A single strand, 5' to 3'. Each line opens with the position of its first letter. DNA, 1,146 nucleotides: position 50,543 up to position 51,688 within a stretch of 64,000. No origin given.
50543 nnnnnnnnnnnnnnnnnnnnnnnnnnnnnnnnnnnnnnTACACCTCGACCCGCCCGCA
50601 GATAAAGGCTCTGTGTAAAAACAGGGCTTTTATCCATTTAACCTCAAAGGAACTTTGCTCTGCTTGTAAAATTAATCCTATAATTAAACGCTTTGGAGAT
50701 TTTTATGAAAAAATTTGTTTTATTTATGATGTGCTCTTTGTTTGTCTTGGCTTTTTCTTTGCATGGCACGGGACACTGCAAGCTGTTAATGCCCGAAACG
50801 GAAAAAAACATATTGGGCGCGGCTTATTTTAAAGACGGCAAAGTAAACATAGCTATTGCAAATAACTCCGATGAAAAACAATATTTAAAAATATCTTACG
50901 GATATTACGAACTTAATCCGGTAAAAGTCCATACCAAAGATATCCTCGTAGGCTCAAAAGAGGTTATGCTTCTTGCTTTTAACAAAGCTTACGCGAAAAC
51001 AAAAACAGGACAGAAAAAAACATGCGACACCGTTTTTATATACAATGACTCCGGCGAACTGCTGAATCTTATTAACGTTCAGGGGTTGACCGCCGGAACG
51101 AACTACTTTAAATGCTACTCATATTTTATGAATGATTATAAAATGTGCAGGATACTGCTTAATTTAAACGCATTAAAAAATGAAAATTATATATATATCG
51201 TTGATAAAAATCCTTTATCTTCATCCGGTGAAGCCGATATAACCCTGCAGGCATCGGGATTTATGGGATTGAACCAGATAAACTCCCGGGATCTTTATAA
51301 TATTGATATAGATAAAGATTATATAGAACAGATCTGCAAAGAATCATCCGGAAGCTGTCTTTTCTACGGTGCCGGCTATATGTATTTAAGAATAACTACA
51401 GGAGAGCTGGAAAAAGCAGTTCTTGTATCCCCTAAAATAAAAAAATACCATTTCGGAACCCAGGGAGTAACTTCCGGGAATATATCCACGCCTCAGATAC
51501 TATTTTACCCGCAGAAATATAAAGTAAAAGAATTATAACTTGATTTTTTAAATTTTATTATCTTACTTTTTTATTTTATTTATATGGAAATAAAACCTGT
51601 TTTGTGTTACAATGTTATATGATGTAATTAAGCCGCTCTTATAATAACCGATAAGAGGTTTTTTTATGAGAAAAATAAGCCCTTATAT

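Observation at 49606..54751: Cluster of three paralogous caspase-like (C14) lipoproteins with poly-Gly tethers, including an internally duplicated double-domain member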

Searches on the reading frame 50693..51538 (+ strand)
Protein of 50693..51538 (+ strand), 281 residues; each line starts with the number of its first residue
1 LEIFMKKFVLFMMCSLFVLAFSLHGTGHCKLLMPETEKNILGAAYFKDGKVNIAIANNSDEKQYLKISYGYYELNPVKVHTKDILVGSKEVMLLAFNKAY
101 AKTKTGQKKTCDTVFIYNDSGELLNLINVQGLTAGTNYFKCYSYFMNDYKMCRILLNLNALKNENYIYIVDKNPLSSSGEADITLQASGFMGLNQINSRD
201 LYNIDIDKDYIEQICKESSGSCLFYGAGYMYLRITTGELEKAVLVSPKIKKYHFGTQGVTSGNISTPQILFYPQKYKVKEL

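Call 3: search_protein_families(library=pfam, proteins=[window:50693-51538:+], max_evalue=1)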
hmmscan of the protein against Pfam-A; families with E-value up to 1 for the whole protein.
window:50693-51538:+ (281 aa): 1 family
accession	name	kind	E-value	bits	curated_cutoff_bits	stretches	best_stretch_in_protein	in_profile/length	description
PF18211.6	Csm1_B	-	0.052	13.8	26.4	1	4-69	20-86/94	Csm1 subunit domain B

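Call 4: search_protein_families(library=ncbifam, proteins=[window:50693-51538:+], max_evalue=1)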
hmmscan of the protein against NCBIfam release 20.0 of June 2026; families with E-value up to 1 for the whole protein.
window:50693-51538:+ (281 aa): 0 families

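Call 25: find_homologous_proteins(query=window:50708-51535:+)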
Query window:50708-51535:+ (276 aa): 1 proteins with E <= 0.001 among 564 candidates.
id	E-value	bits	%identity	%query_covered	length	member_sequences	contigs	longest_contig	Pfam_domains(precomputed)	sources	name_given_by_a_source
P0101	9.4e-181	617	100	100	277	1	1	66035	-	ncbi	ncbi:MAG: hypothetical protein ABIH00_07935 [Armatimonadota bacterium]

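Call 31: find_related_loci(query=A3, collection=metagenome_contigs, flank=10000)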
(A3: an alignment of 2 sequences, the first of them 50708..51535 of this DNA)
Query A3 (276 aa) in metagenome_contigs; peptide patterns used: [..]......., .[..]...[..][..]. (x = any residue, [..] = any of these).
522 stretches matched a pattern; 4 encode a relative of the query (tblastn E <= 1e-3); 4 distinct loci.
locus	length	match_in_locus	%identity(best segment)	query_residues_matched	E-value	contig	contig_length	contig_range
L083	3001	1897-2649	39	25-275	6e-59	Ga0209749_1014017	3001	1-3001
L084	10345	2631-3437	25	11-269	1e-19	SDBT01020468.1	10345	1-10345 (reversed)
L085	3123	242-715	29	33-182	3e-15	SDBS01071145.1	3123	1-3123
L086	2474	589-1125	28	11-182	1e-14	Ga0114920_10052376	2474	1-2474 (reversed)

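Call 38: find_homologous_proteins(query=A4, max_evalue=0.01)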
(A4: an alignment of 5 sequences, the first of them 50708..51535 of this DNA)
Query A4 (5 sequences) (276 aa, profile of the alignment): 4 proteins with E <= 0.01 among 4273 candidates.
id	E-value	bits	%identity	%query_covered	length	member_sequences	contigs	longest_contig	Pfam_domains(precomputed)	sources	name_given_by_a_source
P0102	1.3e-128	446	27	62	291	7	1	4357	-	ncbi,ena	-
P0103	6.7e-125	434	25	94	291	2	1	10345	-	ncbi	-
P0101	8.7e-123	427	100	100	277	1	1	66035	-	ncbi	ncbi:MAG: hypothetical protein ABIH00_07935 [Armatimonadota bacterium]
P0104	4.4e-98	346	25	92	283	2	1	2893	-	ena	-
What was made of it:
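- Tried and rejected: Word-indexed homology search for the partner: it returned only the protein itself (call 25), and a profile search found only 4 proteins (call 38).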

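Call 53: predict_structure(alignment_id=A5)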
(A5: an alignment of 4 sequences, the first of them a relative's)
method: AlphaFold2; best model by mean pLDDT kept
length: 277 residues; sequences in the alignment: 4
mean_pLDDT: 44.8   pTM: 0.46
mean pLDDT of the five models: 44.8, 43.8, 39.7, 38.6, 32.7
residues with pLDDT >= 90: 0; 70-90: 51; 50-70: 57; < 50: 169
segments of 3 or more residues with pLDDT < 50: 16-33, 128-277
pLDDT, mean of each block of 10 residues (from residue 1): 72 47 25 55 68 66 74 77 58 71 68 81 57 40 38 41 33 22 23 27 35 26 23 23 25 22 26 25
secondary structure, 60 per line:
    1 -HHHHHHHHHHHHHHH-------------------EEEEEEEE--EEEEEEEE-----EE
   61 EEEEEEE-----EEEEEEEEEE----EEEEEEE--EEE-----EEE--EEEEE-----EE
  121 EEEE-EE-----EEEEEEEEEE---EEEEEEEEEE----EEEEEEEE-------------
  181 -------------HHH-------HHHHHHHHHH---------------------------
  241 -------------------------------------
elements in order: H2-16 E36-43 E46-53 E59-67 E73-82 E87-93 E96-98 E104-106 E109-113 E119-124 E133-142 E146-155 E160-167 H204-213
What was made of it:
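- Its AF2 model is poor (pLDDT 44.8, call 53).
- Tried and rejected: AF2 model of the partner: built with only 4 sequences, it was poor (pLDDT 44.8, call 53).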

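Call 54: search_protein_representatives(alignment_id=A5)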
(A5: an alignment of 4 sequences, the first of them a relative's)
Query: 4 sequences, 285 profile positions. Proteins with E-value up to 0.001 (for the whole library): 24; up to 1e-10: 8; up to 1e-30: 4. The best 24 are listed.
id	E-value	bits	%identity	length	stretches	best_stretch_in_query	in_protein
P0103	1.0e-153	527.1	-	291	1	3-285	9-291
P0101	6.1e-121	419.6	-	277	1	1-282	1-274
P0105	7.5e-47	176.5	-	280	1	7-281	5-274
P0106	4.2e-43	164.2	-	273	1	24-281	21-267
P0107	4.3e-26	108.3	-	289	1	4-279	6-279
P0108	1.1e-19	87.3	-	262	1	6-174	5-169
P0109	1.5e-13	67.2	-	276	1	8-153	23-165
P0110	2.5e-11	59.9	-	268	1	12-153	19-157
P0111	1.5e-10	57.3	-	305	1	5-278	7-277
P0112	2.6e-10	56.6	-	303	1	8-279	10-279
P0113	9.1e-10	54.8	-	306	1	6-281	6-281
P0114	5.6e-09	52.2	-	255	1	34-281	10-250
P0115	1.3e-08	51.0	-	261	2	9-157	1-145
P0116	3.6e-08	49.5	-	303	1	34-278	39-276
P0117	1.2e-07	47.9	-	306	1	30-273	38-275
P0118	4.8e-07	45.9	-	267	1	7-157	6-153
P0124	2.3e-04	37.0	-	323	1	10-281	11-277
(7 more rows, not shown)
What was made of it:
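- Tried and rejected: The exhaustive HMMER search was needed (call 54).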

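Call 56: find_encoding_contigs(protein=P0105, flank=6000, max_places=2)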
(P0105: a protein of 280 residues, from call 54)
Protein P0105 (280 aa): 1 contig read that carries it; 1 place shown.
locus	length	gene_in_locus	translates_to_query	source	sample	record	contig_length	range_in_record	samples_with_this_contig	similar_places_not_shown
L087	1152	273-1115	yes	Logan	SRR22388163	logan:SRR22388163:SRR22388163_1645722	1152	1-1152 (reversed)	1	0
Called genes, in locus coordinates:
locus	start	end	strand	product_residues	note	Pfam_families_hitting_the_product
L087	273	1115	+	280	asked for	-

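Call 57: find_encoding_contigs(protein=P0107, flank=6000, max_places=2)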
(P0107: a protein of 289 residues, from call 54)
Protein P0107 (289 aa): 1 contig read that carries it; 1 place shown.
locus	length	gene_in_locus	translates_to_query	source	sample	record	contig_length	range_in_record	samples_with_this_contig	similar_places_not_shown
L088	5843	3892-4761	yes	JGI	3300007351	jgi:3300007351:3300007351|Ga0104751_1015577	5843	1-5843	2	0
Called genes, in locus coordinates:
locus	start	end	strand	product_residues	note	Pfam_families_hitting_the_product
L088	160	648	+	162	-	PF13482:RNase_H_2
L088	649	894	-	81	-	-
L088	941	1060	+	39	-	-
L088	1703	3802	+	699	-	PF00092:VWA, PF13519:VWA_2, PF13768:VWA_3 (faint), PF00656:Peptidase_C14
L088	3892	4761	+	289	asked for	-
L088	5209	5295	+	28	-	-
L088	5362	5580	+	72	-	PF10543:ORF6N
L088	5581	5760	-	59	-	-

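Call 58: find_encoding_contigs(protein=P0111, flank=6000, max_places=2)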
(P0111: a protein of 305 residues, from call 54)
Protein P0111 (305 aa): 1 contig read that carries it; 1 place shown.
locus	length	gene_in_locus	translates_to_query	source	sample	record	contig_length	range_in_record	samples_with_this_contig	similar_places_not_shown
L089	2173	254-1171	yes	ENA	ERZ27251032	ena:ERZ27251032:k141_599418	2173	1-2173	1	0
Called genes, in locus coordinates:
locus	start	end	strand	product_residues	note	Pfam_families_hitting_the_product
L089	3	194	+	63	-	?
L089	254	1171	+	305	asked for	-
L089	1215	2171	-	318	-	?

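Call 59: search_protein_families(library=pfam, proteins=[L089:3-194:+, L089:1215-2171:-, L088:1703-3799:+, L084:3471-5165:+, L085:1060-2241:+], max_evalue=0.01)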
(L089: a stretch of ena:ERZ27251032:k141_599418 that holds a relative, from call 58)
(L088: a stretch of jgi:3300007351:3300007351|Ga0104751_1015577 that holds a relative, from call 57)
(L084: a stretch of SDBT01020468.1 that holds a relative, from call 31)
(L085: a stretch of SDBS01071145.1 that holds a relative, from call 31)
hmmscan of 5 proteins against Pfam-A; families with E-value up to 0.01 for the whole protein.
L089:3-194:+ (63 aa): 0 families

L089:1215-2171:- (318 aa): 8 families
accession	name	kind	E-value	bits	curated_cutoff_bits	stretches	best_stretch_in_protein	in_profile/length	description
PF13447.11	Multi-haem_cyto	-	7.5e-32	111.1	21.9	1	57-232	96-263/269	Seven times multi-haem cytochrome CxxCH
PF22113.1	Mtrc-MtrF_II-IV_dom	-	4.6e-09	36.5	30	1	56-194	6-131/176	Outer membrane cytochrome MtrC/MtrF-like, domains II/IV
PF13435.11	Cytochrome_C554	-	7.4e-07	30.5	20.8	1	78-143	1-64/84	Cytochrome c554 and c-prime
PF14537.11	Cytochrom_c3_2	-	3.1e-06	28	25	1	15-83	23-78/79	Cytochrome c3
PF14522.11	Cytochrome_C7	-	5.4e-06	26.6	24.8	1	17-83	12-66/67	Cytochrome c7 and related cytochrome c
PF09699.15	Paired_CXXCH_1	-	0.00097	19.2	20.6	0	56-83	6-36/41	Doubled CXXCH motif (Paired_CXXCH_1)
PF09086.16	DUF1924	-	0.0022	18.7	22.5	0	53-72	23-42/96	Domain of unknown function (DUF1924)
PF13442.11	Cytochrome_CBB3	-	0.0087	16.8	27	0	125-145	10-25/68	Cytochrome C oxidase, cbb3-type, subunit III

L088:1703-3799:+ (699 aa): 5 families
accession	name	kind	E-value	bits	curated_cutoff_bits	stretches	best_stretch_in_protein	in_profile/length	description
PF00092.34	VWA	-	2.7e-16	60.7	23.8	1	222-387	2-173/174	von Willebrand factor type A domain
PF00656.27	Peptidase_C14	-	2.1e-12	47.7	21.4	1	431-639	2-192/233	Caspase domain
PF13519.12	VWA_2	-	7.4e-10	39.9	27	1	222-324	1-106/107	von Willebrand factor type A domain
PF13768.12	VWA_3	-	2e-05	25.2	27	1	222-370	3-150/155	von Willebrand factor type A domain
PF16371.11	MetallophosN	-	0.0031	18.1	35.6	0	83-126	10-51/77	N terminal of Calcineurin-like phosphoesterase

L084:3471-5165:+ (565 aa): 1 family
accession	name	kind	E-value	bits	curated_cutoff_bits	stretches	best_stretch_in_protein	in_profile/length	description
PF00656.27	Peptidase_C14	-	3.5e-17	63.3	21.4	1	30-242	1-198/233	Caspase domain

L085:1060-2241:+ (394 aa): 1 family
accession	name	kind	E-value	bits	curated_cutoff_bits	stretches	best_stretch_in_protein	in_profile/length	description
PF00656.27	Peptidase_C14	-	6.5e-19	69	21.4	1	40-257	1-196/233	Caspase domain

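Call 60: find_encoding_contigs(protein=P0112, flank=6000, max_places=2)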
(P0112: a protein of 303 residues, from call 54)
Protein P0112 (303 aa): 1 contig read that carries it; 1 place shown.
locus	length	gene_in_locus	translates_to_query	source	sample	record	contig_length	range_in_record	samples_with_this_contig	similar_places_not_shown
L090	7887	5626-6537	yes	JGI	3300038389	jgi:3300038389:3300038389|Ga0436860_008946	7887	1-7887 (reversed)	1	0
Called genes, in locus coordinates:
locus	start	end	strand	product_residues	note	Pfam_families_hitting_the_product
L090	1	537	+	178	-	?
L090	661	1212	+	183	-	-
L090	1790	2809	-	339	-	PF01548:DEDD_Tnp_IS110, PF02371:Transposase_20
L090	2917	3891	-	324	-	PF01797:Y1_Tnp, PF08299:Bac_DnaA_C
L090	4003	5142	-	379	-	PF07995:GSDH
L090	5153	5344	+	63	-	-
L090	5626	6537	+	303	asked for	-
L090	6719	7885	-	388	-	?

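Call 61: find_encoding_contigs(protein=P0113, flank=6000, max_places=2)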
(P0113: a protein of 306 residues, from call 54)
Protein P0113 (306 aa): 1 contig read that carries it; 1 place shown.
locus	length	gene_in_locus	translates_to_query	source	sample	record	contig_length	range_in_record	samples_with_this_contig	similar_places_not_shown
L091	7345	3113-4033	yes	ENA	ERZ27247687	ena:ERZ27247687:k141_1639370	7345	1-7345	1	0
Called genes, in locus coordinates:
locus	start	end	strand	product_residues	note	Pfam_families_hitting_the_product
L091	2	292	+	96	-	?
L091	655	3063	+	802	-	PF00656:Peptidase_C14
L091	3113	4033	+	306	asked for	-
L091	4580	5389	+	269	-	PF00037:Fer4 (weak), PF12797:Fer4_2 (faint), PF12837:Fer4_6 (weak), PF12838:Fer4_7 (weak), PF13187:Fer4_9 (weak), PF13237:Fer4_10 (weak), PF14697:Fer4_21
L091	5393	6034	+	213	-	-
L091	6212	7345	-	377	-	?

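Call 62: search_protein_families(library=pfam, proteins=[L090:6719-7885:-, L091:655-3060:+, L091:2-292:+, L090:661-1209:+], max_evalue=0.01)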
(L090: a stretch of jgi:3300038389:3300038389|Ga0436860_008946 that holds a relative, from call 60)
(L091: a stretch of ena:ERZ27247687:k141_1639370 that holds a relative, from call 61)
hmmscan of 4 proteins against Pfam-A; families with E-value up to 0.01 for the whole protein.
L090:6719-7885:- (388 aa): 1 family
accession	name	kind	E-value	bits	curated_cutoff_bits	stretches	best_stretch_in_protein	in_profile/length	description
PF00656.27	Peptidase_C14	-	3.1e-11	43.9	21.4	1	111-375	18-225/233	Caspase domain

L091:655-3060:+ (802 aa): 1 family
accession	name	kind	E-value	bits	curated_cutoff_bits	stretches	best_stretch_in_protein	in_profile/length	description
PF00656.27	Peptidase_C14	-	4.9e-10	39.9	21.4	1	529-739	19-196/233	Caspase domain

L091:2-292:+ (96 aa): 0 families

L090:661-1209:+ (183 aa): 0 families

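Call 74: search_protein_families(library=pfam, alignment_id=A9, max_evalue=1)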
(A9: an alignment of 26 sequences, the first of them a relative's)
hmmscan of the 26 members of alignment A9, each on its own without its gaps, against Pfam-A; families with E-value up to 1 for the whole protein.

A. member 1, P0101 (277 aa): 1 family
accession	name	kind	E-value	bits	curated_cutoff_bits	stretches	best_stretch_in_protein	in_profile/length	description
PF18211.6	Csm1_B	-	0.091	13.1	26.4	0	20-65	42-86/94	Csm1 subunit domain B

B. families by the number of members that match (of 26 scanned): 8 families
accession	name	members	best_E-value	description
PF01887.21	SAM_HAT_N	1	0.002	SAM hydroxide adenosyltransferase N-terminal domain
PF00193.23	Xlink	1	0.0095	Extracellular link domain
PF21194.3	TadZ-like_ARD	1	0.032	TadZ-like, receiver domain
PF03394.18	Pox_E8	1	0.057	Poxvirus E8 protein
PF18211.6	Csm1_B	1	0.091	Csm1 subunit domain B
PF13546.12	DDE_5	1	0.11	DDE superfamily endonuclease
PF13501.12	SoxY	1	0.17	Sulfur oxidation protein SoxY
PF17259.7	DUF5325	1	0.25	Family of unknown function (DUF5325)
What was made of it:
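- On Polymorphic toxin (Tox-caspase) with immunity protein: The partner matches no Pfam family (calls 3, 74).
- Closest known: Tandem caspase-domain arrays in polymorphic toxins. Different: The proteins are lipid-anchored, and the neighbouring gene is not a known immunity family (calls 3, 74).
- There is no match to known immunity families (call 74).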

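Call 75: search_solved_structures(query=A9, max_evalue=10)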
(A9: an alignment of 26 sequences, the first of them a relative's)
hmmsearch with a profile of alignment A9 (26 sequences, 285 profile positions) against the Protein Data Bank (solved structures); distinct sequences matched with E-value up to 10: 4.
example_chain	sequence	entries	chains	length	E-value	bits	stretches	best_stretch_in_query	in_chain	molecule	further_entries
7mcd_A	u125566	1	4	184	1.4e-05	27.5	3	233-277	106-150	AI-designed TIM-barrel F15C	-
4v33_A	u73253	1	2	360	0.052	15.8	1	105-243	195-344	POLYSACCHARIDE DEACETYLASE-LIKE PROTEIN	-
7e7u_A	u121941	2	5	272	0.72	12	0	26-56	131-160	Fucose-binding lectin protein,Fucose-binding lectin protein,Fucose-binding lectin protein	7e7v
1o0w_A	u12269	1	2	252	0.83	11.8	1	164-235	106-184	Ribonuclease III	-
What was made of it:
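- Tried and rejected: The profile-against-PDB hits are spurious (call 75).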

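Call 88: find_encoding_contigs(protein=P0109, flank=5000, max_places=2)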
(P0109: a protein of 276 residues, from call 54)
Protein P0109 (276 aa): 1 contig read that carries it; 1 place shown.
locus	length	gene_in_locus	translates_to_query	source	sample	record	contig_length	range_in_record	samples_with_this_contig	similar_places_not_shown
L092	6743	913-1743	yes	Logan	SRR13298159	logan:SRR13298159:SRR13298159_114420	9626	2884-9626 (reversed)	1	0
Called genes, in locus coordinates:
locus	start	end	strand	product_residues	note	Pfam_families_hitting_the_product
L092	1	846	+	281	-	?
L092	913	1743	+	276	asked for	-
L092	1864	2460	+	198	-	PF00293:NUDIX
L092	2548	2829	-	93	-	PF00583:Acetyltransf_1, PF13508:Acetyltransf_7, PF13673:Acetyltransf_10, PF08445:FR47 (weak)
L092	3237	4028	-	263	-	PF13484:Fer4_16 (faint), PF14697:Fer4_21 (faint), PF25160:LdpA_Fe-S-bd (faint), PF00037:Fer4 (weak), PF12797:Fer4_2 (faint), PF12838:Fer4_7 (weak), PF13187:Fer4_9, PF13237:Fer4_10 (weak), +1 more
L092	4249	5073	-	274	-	PF10977:DUF2797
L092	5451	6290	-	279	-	PF02811:PHP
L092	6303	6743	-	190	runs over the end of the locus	PF01558:POR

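Call 89: find_encoding_contigs(protein=P0116, flank=5000, max_places=2)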
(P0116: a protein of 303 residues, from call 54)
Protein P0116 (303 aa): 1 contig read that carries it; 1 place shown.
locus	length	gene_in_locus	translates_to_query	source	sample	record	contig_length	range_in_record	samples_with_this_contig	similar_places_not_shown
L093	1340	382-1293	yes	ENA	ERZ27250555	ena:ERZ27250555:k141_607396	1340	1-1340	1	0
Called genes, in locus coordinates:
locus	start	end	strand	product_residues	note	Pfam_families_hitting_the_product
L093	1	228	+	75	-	?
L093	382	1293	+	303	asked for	-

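Call 90: find_encoding_contigs(protein=P0124, flank=5000, max_places=2)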
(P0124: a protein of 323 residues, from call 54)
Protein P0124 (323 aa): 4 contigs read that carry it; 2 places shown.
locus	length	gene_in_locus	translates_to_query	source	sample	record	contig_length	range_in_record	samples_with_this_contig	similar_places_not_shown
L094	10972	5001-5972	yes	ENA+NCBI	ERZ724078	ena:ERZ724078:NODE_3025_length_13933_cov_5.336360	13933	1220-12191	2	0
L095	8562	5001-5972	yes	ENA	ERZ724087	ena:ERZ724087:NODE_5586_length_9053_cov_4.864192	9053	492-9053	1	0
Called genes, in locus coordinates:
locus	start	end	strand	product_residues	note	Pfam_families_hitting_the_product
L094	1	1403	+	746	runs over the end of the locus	PF00989:PAS (faint), PF13188:PAS_8 (faint), PF08448:PAS_4 (weak), PF13426:PAS_9 (weak), PF08447:PAS_3, PF00512:HisKA (weak), PF02518:HATPase_c, PF00072:Response_reg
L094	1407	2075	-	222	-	PF00132:Hexapep, PF14602:Hexapep_2 (weak)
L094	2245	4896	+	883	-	PF00041:fn3 (weak), PF00656:Peptidase_C14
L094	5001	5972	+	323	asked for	-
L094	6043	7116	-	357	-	PF01208:URO-D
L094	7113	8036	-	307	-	PF00561:Abhydrolase_1, PF12146:Hydrolase_4, PF12697:Abhydrolase_6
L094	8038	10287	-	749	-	PF24316:Tli3 (faint), PF13088:BNR_2, PF13859:BNR_3, PF21471:Reelin_subrepeat-B (faint), PF02012:BNR (faint), PF15902:Sortilin-Vps10 (faint), PF13088:BNR_2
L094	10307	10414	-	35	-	-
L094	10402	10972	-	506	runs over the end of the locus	-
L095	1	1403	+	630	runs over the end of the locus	?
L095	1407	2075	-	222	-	PF00132:Hexapep, PF14602:Hexapep_2 (weak)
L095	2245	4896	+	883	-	PF00041:fn3 (weak), PF00656:Peptidase_C14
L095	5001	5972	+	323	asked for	-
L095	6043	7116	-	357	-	PF01208:URO-D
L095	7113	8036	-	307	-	PF00561:Abhydrolase_1, PF12146:Hydrolase_4, PF12697:Abhydrolase_6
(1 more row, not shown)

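Call 91: find_encoding_contigs(protein=P0118, flank=5000, max_places=2)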
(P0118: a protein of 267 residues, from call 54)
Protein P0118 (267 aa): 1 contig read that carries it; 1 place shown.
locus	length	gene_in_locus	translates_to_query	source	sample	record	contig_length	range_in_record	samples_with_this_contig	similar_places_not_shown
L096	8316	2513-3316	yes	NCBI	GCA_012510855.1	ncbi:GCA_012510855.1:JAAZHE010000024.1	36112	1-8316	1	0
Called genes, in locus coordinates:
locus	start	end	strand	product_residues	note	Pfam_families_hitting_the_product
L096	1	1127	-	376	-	PF00149:Metallophos, PF12850:Metallophos_2 (weak)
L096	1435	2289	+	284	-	PF13620:CarboxypepD_reg, PF13715:CarbopepD_reg_2, PF00656:Peptidase_C14 (weak)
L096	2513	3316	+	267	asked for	-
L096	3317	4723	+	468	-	PF01743:PolyA_pol, PF12627:PolyA_pol_RNAbd, PF01966:HD, PF13735:tRNA_NucTran2_2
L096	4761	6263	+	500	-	PF07881:Fucose_iso_N1, PF07882:Fucose_iso_N2, PF02952:Fucose_iso_C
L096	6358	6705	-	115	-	PF14276:DUF4363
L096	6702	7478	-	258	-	PF20730:YetF_N (faint), PF04239:DUF421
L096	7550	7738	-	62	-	-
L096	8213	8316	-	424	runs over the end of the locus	PF09861:Lar_N, PF21113:LarA_C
